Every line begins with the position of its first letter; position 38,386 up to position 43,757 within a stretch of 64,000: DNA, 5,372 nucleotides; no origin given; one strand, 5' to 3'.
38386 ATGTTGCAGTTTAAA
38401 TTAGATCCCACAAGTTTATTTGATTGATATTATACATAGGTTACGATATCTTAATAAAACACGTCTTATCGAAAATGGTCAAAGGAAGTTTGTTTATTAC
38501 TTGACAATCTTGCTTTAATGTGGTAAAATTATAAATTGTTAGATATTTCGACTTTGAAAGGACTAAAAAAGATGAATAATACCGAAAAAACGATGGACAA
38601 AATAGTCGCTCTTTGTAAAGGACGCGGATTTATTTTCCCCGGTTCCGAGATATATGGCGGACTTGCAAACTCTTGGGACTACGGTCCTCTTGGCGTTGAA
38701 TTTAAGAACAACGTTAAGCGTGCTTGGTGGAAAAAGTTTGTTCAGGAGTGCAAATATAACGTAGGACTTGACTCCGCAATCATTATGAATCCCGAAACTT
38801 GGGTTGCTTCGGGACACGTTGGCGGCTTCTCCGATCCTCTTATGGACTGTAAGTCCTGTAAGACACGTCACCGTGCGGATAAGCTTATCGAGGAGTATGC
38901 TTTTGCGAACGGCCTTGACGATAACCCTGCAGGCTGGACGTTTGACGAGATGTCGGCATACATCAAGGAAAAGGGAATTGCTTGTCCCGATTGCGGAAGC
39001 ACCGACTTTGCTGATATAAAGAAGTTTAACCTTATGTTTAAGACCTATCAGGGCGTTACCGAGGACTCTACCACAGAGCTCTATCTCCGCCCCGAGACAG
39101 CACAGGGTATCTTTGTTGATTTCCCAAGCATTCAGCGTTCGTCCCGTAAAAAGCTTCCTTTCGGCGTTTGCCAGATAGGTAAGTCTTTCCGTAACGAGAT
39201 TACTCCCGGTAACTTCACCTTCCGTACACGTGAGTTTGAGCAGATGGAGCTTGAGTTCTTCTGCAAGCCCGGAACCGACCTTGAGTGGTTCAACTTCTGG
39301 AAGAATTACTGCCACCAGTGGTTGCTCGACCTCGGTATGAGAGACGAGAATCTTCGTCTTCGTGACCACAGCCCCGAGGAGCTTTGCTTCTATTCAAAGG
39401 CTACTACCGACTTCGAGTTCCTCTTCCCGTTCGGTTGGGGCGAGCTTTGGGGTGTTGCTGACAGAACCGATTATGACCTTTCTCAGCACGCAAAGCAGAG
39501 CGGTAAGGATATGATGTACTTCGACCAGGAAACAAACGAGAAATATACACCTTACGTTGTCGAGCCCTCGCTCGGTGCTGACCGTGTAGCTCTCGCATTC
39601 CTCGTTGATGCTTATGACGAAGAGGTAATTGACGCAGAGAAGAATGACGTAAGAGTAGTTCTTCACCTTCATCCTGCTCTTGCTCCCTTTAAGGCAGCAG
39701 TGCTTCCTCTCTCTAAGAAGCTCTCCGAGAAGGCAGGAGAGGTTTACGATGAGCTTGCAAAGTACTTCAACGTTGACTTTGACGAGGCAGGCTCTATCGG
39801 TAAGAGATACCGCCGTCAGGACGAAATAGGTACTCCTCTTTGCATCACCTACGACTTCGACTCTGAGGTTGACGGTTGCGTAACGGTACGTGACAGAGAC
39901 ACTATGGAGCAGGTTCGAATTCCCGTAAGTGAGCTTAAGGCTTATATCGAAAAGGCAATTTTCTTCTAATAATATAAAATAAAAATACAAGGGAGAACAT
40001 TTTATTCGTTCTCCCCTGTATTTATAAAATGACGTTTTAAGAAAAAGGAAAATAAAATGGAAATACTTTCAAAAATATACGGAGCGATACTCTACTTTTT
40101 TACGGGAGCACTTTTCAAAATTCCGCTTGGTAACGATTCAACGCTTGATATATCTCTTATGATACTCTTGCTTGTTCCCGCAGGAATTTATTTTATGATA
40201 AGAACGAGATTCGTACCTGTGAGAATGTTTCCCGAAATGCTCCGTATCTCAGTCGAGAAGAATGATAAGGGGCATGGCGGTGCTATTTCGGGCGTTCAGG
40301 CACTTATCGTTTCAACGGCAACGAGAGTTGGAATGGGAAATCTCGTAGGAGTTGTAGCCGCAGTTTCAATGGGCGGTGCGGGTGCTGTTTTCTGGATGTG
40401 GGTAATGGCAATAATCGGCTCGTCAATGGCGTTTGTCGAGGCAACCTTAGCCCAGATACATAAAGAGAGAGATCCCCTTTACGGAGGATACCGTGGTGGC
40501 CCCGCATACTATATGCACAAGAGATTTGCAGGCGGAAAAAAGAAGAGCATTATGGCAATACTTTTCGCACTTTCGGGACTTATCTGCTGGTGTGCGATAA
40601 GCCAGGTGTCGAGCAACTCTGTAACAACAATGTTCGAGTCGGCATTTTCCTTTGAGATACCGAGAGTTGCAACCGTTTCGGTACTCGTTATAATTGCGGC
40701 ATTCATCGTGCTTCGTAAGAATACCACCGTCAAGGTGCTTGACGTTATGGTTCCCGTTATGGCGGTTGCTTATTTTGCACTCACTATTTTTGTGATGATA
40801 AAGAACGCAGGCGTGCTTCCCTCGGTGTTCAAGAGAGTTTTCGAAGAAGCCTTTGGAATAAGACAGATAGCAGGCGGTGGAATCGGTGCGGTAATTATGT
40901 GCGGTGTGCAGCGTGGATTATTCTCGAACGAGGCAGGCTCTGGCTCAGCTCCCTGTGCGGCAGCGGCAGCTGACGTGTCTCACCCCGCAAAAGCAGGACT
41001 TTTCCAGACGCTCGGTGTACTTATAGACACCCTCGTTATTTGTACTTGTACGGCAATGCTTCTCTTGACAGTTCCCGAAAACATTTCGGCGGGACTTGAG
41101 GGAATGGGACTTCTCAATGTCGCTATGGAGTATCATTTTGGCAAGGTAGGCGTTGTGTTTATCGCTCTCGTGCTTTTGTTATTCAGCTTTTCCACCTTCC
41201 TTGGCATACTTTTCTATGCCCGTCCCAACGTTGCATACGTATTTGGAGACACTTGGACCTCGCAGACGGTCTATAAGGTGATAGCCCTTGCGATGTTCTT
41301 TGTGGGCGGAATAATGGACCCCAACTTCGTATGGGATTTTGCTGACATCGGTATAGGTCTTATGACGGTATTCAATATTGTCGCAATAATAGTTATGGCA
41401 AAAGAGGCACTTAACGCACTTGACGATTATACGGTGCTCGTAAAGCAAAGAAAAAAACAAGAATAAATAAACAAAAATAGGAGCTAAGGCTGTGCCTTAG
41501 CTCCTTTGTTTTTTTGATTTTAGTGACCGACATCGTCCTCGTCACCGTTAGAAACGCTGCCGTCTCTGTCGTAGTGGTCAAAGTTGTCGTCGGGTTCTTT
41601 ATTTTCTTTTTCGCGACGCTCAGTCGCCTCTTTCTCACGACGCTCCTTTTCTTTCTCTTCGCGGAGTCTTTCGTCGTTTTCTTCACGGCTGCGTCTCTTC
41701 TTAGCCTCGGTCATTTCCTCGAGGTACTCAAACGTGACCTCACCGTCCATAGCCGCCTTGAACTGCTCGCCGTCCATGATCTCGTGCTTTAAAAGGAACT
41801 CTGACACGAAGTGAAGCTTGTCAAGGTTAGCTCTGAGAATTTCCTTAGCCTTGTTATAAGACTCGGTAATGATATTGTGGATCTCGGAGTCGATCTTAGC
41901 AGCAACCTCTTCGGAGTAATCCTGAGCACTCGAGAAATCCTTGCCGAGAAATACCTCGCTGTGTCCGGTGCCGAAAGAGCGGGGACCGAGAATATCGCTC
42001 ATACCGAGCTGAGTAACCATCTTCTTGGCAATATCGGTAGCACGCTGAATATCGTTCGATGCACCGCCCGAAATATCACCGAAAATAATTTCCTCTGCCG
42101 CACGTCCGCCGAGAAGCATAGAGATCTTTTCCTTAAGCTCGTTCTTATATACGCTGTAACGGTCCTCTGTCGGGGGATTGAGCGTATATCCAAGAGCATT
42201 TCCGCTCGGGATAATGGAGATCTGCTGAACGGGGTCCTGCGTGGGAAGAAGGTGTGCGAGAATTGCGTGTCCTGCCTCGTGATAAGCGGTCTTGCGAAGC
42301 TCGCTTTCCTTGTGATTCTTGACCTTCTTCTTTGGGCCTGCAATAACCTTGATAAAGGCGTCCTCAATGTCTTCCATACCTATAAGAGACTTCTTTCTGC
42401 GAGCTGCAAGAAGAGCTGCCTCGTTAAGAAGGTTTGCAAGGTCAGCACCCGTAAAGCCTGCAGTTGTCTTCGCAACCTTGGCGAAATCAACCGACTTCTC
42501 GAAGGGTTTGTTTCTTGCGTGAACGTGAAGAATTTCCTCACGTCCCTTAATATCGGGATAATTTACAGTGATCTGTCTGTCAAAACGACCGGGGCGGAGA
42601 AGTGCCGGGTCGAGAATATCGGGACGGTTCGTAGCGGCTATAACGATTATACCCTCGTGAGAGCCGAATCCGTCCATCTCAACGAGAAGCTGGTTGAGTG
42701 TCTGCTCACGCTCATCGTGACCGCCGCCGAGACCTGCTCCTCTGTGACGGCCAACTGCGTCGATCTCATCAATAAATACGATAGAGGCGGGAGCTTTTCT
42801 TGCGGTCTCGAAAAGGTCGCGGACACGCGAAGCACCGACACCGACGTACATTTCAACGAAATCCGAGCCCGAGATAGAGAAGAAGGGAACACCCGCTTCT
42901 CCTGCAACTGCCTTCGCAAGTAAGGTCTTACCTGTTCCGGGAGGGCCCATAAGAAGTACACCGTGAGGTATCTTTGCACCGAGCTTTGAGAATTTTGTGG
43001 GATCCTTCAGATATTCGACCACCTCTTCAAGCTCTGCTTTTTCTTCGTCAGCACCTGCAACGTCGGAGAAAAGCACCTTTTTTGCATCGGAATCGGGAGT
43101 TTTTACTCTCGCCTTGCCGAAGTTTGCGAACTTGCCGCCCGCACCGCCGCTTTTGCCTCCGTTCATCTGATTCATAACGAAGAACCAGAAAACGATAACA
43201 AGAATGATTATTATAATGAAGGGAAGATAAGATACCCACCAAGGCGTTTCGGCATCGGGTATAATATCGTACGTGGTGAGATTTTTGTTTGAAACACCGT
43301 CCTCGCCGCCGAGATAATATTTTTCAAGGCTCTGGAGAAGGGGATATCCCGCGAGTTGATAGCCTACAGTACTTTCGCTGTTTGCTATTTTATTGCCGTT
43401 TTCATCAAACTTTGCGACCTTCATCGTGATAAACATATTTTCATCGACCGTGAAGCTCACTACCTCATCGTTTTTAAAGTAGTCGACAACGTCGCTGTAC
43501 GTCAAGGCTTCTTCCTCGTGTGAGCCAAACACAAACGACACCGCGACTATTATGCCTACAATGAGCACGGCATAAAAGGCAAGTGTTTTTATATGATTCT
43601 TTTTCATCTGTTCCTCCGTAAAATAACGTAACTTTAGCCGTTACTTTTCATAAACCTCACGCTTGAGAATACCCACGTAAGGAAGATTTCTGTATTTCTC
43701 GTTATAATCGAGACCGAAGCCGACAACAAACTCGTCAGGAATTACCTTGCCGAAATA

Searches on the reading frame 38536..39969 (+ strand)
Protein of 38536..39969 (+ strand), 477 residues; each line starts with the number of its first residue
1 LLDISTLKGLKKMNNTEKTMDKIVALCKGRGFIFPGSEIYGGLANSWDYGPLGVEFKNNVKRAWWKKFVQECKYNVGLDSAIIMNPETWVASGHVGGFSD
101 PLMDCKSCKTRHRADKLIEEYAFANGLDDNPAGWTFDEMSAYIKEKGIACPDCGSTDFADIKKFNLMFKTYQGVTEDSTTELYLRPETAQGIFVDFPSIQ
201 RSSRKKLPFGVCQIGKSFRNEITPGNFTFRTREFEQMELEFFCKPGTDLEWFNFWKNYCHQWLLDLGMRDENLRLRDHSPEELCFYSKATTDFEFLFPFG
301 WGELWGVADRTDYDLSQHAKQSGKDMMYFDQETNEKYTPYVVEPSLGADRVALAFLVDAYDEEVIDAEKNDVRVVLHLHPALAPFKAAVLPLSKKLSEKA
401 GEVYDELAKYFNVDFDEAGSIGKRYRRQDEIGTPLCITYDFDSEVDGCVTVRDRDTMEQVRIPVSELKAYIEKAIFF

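Call 27: search_protein_families(library=pfam, proteins=[window:38536-39969:+], max_evalue=0.001)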
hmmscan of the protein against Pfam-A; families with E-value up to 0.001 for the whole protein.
window:38536-39969:+ (477 aa): 2 families
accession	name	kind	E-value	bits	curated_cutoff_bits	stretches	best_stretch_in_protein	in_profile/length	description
PF03129.25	HGTP_anticodon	-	2.8e-20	72.7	21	1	386-473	1-93/94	Anticodon binding domain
PF00587.30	tRNA-synt_2b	-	2.9e-11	44.2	29.3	1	176-354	5-174/179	tRNA synthetase class II core domain (G, H, P, S and T)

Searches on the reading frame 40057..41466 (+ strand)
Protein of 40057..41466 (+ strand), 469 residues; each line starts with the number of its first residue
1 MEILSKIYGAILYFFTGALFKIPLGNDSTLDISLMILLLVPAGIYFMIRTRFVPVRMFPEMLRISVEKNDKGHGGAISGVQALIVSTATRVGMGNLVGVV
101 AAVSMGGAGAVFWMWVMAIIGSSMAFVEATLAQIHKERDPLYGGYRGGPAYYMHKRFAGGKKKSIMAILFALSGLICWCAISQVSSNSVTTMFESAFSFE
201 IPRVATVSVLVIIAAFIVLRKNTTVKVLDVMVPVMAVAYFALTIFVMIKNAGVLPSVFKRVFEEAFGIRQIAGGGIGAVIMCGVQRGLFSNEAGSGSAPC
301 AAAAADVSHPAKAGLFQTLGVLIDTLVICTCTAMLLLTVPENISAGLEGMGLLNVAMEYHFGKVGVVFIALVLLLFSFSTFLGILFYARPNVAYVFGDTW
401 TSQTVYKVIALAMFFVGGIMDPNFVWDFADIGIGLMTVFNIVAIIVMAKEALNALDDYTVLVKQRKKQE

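Call 27: search_protein_families(library=pfam, proteins=[window:40057-41466:+], max_evalue=0.001)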
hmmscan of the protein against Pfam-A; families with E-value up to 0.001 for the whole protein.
window:40057-41466:+ (469 aa): 1 family
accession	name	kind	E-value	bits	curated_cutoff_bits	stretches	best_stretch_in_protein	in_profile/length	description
PF01235.23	Na_Ala_symp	-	2.6e-123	412.6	24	1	68-467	4-388/392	Sodium:alanine symporter family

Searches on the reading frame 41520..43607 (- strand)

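Call 27: search_protein_families(library=pfam, proteins=[window:41520-43607:-], max_evalue=0.001)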
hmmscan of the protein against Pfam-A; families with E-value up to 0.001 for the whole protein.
window:41520-43607:- (695 aa): 9 families
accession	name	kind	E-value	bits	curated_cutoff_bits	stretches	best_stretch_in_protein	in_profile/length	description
PF01434.24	Peptidase_M41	-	1.1e-63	215.1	29.9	1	434-617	5-189/191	Peptidase family M41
PF00004.35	AAA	-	1.8e-46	158.3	21.2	1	217-349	1-130/131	ATPase family associated with various cellular activities (AAA)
PF17862.7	AAA_lid_3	-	6.3e-15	54.8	27.2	1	372-416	1-45/45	AAA+ lid domain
PF07728.20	AAA_5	-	2.3e-05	24.9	22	1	216-336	1-135/139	AAA domain (dynein-related subfamily)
PF06480.20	FtsH_ext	-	7.4e-05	23.4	25.5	0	10-83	2-72/103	FtsH Extracellular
PF06068.19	TIP49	-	9.5e-05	22.2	23.8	1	215-252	51-90/347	TIP49 P-loop domain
PF05496.18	RuvB_N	-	0.0001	22.5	27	1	213-284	32-95/159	Holliday junction DNA helicase RuvB P-loop domain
PF07724.20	AAA_2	-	0.00019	22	27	0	258-286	60-88/166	AAA domain (Cdc48 subfamily)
PF23706.1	Rv1893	-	0.00065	19.9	27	0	504-533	30-59/72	Rv1893-like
